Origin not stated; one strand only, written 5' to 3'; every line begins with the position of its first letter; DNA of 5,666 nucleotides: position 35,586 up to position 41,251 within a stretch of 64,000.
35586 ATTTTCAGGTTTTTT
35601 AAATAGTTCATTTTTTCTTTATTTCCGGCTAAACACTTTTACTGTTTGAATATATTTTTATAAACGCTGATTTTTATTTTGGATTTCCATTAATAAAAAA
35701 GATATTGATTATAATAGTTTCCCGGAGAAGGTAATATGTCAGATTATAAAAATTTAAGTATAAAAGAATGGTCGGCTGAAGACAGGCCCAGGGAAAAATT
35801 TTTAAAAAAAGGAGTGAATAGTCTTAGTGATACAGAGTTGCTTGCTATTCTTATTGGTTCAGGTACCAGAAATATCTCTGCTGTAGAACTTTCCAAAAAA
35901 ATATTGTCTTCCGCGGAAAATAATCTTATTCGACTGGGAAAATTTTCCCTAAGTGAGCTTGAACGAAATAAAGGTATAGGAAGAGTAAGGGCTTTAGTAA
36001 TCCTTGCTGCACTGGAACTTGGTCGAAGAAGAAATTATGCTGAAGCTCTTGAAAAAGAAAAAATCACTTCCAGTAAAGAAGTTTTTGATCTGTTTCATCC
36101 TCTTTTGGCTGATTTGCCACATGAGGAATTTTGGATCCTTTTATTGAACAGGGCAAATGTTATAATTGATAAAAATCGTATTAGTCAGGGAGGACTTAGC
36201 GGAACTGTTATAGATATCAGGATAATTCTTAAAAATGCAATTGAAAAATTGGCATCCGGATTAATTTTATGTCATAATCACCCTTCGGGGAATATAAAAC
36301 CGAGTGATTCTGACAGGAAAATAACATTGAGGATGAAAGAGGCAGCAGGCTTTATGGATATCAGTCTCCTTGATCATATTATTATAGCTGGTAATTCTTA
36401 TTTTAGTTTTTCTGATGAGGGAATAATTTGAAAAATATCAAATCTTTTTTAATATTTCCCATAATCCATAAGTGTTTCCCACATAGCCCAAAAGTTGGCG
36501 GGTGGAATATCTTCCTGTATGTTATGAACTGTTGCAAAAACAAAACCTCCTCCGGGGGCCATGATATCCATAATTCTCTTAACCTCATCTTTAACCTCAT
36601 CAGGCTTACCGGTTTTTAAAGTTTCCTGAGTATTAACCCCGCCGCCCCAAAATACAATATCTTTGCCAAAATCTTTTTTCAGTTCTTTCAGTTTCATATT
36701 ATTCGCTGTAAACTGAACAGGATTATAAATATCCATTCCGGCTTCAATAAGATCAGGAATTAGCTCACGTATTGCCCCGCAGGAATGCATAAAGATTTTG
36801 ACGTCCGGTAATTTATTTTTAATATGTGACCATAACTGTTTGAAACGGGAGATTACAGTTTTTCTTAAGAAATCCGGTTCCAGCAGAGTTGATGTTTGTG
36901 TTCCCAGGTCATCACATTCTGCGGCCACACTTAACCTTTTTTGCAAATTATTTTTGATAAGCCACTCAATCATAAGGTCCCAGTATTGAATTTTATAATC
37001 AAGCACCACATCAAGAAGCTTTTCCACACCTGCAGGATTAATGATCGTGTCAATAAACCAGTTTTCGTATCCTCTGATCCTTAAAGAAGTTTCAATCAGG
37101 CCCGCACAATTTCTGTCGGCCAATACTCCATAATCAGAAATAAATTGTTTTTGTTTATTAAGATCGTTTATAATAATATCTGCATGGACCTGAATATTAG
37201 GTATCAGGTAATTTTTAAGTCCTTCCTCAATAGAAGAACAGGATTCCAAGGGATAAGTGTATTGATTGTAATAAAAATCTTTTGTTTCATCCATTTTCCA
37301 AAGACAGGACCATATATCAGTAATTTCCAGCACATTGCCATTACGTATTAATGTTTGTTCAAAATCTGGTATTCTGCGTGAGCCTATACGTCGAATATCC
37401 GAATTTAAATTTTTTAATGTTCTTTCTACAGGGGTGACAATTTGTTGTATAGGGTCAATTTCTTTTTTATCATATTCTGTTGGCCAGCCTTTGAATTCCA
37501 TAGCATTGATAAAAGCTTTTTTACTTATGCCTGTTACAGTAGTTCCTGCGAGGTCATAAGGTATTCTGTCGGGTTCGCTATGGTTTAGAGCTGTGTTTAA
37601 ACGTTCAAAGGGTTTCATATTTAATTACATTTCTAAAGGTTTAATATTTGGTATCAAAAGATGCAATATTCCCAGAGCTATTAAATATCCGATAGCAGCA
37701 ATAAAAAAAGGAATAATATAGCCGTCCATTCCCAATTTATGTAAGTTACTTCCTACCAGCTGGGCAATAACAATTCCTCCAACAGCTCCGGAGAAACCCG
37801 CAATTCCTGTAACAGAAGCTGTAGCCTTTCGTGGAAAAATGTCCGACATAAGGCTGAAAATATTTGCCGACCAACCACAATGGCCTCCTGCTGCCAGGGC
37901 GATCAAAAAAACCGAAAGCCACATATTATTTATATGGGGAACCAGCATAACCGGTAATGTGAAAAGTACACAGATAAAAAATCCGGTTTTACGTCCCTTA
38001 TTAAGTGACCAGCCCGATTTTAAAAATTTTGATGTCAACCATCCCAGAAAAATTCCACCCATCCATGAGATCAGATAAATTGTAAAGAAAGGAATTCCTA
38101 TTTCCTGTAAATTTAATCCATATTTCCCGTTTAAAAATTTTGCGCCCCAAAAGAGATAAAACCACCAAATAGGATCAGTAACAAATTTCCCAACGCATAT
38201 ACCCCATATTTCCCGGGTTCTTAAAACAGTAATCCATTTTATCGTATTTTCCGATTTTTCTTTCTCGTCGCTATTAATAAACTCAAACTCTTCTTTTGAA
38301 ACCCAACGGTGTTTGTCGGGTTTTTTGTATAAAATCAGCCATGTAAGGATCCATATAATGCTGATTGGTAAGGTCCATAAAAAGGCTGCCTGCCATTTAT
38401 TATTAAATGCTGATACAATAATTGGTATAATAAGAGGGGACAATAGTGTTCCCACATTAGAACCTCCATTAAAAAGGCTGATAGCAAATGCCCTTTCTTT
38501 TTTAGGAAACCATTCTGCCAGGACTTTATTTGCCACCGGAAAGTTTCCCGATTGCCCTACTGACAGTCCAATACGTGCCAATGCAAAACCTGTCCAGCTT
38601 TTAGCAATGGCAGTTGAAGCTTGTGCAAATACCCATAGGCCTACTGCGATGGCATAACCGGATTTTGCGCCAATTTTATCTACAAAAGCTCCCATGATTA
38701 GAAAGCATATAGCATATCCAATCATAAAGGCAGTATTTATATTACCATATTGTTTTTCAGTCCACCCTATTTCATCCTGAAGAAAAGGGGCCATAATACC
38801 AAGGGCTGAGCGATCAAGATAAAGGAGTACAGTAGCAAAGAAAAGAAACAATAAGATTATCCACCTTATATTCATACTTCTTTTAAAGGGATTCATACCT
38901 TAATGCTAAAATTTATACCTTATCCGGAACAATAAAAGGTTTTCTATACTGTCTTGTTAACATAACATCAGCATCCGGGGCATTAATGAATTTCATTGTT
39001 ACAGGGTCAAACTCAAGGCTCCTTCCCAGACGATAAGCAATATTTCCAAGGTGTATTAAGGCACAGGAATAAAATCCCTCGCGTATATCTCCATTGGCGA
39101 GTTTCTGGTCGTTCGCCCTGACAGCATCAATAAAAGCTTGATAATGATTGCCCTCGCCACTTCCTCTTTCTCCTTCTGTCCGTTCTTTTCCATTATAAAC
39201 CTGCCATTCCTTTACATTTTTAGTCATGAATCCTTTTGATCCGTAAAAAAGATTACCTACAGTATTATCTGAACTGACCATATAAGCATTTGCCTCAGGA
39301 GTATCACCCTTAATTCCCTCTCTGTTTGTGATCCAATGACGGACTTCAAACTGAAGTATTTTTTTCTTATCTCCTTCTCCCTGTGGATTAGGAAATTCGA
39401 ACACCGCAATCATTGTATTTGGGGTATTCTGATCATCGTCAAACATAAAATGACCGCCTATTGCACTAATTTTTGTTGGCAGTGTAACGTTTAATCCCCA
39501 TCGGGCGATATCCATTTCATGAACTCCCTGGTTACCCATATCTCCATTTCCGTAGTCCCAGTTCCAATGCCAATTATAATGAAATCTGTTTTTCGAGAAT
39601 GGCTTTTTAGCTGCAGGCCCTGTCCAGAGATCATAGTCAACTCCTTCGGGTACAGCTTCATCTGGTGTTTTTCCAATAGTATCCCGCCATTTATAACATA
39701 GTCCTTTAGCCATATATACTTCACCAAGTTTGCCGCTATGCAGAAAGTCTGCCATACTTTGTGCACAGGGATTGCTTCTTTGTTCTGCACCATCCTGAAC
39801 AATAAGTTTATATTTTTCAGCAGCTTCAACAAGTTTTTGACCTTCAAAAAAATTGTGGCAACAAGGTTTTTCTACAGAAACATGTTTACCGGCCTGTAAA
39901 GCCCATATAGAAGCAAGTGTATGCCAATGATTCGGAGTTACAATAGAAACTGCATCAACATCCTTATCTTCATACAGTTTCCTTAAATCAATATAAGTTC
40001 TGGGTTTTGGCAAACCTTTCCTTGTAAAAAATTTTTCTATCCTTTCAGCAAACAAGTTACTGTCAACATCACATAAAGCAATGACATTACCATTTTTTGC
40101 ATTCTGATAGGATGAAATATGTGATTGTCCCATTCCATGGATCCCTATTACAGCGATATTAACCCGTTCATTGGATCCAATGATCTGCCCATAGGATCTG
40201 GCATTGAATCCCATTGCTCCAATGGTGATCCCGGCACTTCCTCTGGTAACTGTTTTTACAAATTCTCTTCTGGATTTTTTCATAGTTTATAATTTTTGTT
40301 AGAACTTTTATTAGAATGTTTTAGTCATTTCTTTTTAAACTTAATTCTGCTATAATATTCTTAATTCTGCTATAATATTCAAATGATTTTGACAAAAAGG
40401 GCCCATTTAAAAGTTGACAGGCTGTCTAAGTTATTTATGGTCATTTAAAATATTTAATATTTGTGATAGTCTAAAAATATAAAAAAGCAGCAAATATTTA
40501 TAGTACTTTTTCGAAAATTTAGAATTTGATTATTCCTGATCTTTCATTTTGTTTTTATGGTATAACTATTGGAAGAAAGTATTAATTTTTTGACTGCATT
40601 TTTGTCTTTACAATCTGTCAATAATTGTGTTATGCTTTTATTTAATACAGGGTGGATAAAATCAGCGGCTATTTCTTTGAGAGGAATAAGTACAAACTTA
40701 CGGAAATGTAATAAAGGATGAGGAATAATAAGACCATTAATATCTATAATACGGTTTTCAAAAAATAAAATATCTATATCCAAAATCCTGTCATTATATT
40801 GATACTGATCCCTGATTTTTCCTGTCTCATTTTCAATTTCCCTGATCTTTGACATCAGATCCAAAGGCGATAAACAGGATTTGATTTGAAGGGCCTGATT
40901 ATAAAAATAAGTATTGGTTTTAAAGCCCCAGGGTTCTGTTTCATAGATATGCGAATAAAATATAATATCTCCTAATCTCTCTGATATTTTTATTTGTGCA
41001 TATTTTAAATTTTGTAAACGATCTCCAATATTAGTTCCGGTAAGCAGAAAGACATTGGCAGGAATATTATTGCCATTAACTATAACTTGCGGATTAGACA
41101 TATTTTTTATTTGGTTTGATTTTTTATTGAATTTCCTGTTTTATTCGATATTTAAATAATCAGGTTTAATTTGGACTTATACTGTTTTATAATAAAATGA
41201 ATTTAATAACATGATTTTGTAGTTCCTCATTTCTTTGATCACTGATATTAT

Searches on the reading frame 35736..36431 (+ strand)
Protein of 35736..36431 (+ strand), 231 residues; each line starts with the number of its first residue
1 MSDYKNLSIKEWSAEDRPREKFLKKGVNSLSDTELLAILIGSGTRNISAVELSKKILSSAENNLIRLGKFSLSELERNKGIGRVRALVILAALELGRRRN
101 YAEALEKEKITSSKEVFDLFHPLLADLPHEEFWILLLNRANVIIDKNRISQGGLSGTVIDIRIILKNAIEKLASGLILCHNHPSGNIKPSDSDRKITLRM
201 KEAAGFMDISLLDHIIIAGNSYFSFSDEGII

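Call 8: search_protein_families(library=pfam, proteins=[window:35736-36431:+], max_evalue=0.001)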
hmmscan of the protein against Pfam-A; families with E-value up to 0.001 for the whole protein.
window:35736-36431:+ (231 aa): 2 families
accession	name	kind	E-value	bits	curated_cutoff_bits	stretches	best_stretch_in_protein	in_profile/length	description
PF04002.20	RadC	-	1.9e-41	141.2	22.1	1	110-229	1-120/121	RadC-like JAB domain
PF20582.4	UPF0758_N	-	9.1e-27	93.4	27.1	1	9-86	1-76/77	UPF0758 N-terminal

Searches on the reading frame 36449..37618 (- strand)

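Call 8: search_protein_families(library=pfam, proteins=[window:36449-37618:-], max_evalue=0.001)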
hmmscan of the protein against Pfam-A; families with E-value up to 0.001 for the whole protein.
window:36449-37618:- (389 aa): 1 family
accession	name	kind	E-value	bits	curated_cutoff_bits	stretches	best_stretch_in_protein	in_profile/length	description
PF01208.23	URO-D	-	6.7e-18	65.3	23.9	1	182-383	160-343/346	Uroporphyrinogen decarboxylase (URO-D)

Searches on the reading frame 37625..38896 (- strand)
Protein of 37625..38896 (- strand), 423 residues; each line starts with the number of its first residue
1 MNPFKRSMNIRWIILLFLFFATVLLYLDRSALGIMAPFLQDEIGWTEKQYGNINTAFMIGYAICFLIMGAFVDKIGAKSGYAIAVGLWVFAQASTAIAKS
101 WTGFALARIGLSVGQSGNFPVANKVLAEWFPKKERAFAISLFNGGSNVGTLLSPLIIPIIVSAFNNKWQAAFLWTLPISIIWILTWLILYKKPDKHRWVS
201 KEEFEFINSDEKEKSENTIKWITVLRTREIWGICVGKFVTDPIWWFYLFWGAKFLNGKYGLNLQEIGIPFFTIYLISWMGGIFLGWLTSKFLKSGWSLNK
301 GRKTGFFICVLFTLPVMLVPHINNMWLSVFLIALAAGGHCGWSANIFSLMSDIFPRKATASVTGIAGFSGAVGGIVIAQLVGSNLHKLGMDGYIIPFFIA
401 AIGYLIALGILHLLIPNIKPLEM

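Call 68: search_protein_families(library=pfam, proteins=[window:37625-38896:-], max_evalue=0.001)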
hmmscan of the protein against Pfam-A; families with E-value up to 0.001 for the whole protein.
window:37625-38896:- (423 aa): 2 families
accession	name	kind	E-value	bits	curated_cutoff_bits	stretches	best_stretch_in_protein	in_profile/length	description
PF07690.21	MFS_1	-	5.7e-57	193.6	33.4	1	18-376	1-345/347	Major Facilitator Superfamily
PF00083.30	Sugar_tr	-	1.3e-10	41.3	22.3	1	46-407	44-430/452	Sugar (and other) transporter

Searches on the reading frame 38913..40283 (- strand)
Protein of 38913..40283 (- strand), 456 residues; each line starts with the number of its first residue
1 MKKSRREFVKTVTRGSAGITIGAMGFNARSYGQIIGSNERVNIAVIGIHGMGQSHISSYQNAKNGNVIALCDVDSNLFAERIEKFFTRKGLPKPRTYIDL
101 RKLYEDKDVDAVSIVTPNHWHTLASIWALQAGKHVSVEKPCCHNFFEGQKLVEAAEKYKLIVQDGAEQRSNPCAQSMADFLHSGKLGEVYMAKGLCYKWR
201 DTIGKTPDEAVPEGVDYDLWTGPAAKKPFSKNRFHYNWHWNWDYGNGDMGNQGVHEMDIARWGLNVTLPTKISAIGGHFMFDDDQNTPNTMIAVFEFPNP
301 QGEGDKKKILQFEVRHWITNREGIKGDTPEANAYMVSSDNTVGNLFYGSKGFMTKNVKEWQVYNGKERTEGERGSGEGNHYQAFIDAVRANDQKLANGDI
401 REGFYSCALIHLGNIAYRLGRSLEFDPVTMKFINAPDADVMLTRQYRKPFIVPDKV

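Call 68: search_protein_families(library=pfam, proteins=[window:38913-40283:-], max_evalue=0.001)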
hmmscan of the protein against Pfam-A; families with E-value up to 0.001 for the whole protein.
window:38913-40283:- (456 aa): 4 families
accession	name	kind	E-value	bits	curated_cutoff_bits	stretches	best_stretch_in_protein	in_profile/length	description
PF19051.5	GFO_IDH_MocA_C2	-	7.4e-25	88.3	23.3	2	197-264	31-101/254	Oxidoreductase family, C-terminal alpha/beta domain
PF01408.29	GFO_IDH_MocA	-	1.3e-19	71.5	24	1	41-163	1-117/120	Oxidoreductase family, NAD-binding Rossmann fold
PF22725.1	GFO_IDH_MocA_C3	-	8e-08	32.8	27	1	235-299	32-94/124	GFO/IDH/MocA C-terminal domain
PF02894.22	GFO_IDH_MocA_C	-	6.7e-05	23.2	22.9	1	232-412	30-205/218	Oxidoreductase family, C-terminal alpha/beta domain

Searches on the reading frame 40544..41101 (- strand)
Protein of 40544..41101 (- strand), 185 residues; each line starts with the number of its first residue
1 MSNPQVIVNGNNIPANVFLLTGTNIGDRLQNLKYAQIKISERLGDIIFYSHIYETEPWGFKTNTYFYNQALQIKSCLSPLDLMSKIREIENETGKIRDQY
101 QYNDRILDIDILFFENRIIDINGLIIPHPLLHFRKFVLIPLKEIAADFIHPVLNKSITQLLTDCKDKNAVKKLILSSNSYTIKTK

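Call 68: search_protein_families(library=pfam, proteins=[window:40544-41101:-], max_evalue=0.001)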
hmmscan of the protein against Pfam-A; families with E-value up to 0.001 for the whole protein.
window:40544-41101:- (185 aa): 1 family
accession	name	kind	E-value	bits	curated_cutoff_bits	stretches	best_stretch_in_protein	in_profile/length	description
PF01288.25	HPPK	-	1.2e-30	106.7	25.7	1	19-145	2-115/116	7,8-dihydro-6-hydroxymethylpterin-pyrophosphokinase (HPPK)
